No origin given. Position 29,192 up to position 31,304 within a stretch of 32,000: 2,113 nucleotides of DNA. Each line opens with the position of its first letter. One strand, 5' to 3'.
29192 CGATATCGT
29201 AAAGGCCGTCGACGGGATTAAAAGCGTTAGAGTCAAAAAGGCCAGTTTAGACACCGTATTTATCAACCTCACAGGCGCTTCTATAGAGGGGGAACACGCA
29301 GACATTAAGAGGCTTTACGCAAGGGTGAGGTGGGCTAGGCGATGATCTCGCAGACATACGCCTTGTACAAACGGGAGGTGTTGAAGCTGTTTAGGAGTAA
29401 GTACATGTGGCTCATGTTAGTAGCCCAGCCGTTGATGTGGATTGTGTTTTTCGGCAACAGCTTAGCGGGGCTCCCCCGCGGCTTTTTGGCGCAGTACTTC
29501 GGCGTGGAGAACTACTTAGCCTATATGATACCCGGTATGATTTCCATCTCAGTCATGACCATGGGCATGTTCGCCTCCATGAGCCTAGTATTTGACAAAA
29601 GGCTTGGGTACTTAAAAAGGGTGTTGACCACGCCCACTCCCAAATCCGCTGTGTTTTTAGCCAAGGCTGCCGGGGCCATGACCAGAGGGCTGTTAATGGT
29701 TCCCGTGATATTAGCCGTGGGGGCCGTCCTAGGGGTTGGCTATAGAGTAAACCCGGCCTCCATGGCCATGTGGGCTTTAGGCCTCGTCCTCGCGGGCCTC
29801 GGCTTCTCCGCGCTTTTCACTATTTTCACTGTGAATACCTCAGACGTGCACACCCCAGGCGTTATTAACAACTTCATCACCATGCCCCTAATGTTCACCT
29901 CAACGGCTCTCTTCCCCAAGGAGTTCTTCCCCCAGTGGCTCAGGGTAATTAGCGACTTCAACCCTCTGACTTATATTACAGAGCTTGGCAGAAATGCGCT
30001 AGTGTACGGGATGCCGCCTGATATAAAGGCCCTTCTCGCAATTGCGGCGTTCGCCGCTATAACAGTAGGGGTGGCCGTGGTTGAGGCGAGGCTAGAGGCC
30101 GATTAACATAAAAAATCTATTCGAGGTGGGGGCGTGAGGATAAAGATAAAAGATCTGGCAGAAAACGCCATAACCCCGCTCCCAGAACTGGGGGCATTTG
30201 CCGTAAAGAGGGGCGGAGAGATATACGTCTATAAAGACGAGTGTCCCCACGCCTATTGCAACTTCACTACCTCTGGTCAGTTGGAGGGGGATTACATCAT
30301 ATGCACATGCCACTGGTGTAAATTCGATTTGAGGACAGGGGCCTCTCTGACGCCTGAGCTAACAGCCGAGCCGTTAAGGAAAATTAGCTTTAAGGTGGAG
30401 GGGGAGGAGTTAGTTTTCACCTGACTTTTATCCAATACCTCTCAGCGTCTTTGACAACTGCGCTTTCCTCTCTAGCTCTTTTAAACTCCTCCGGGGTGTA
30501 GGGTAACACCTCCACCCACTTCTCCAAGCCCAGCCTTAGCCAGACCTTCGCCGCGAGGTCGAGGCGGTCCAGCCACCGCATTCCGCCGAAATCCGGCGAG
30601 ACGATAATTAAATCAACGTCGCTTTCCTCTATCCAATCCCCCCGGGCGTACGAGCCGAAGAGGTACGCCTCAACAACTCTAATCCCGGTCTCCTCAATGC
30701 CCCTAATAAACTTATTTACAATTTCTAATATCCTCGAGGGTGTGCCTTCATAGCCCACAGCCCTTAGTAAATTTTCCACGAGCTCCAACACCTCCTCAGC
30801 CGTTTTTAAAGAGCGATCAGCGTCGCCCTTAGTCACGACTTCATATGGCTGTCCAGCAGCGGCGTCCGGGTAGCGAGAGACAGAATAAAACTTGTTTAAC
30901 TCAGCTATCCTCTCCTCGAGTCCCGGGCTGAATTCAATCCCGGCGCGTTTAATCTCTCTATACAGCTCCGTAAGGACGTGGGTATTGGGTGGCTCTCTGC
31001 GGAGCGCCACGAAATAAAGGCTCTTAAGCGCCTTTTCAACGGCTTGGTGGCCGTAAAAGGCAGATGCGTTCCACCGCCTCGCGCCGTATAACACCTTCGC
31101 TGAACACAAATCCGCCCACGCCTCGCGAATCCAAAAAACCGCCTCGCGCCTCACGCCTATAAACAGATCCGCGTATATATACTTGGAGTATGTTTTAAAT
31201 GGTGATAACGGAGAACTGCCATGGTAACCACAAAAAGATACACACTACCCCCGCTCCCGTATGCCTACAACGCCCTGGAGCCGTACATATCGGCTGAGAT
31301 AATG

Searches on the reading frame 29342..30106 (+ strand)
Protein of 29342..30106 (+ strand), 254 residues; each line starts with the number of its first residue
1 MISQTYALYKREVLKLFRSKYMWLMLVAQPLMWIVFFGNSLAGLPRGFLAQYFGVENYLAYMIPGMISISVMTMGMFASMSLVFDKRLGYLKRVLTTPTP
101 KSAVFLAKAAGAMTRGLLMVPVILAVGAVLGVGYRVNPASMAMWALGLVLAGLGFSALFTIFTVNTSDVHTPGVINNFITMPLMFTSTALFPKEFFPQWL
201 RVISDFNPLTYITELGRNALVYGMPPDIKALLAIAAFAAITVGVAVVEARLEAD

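Call 11: search_protein_families(library=pfam, proteins=[window:29342-30106:+], max_evalue=0.001)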
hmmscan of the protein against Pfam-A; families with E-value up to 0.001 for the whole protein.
window:29342-30106:+ (254 aa): 3 families
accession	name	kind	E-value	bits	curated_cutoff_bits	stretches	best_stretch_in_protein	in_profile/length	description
PF01061.29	ABC2_membrane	-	2.9e-32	112.4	26.9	1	4-219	2-209/211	ABC-2 type transporter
PF12698.13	ABC2_membrane_3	-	3.6e-15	56.4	31.6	1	56-246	158-346/347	ABC-2 family transporter protein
PF12730.13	ABC2_membrane_4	-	1.2e-07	32.3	27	1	10-163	3-160/179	ABC-2 family transporter protein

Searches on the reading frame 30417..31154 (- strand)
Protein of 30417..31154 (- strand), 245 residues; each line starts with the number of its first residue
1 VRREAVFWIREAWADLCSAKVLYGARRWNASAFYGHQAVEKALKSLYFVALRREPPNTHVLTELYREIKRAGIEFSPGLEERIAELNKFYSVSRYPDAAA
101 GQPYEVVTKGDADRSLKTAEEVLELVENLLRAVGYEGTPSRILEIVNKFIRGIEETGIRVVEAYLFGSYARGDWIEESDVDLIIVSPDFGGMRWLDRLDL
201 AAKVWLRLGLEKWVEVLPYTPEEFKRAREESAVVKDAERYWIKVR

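Call 11: search_protein_families(library=pfam, proteins=[window:30417-31154:-], max_evalue=0.001)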
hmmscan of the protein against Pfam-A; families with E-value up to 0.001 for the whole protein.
window:30417-31154:- (245 aa): 3 families
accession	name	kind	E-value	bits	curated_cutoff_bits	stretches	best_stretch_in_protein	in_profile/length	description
PF05168.19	HEPN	-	2.1e-29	102.5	22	1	6-128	2-116/117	HEPN domain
PF01909.29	NTP_transf_2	-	2.5e-11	44.2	21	1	148-224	3-79/93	Nucleotidyltransferase domain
PF18765.7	Polbeta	-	4.7e-08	33.5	26.9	1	159-204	12-55/93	Polymerase beta, Nucleotidyltransferase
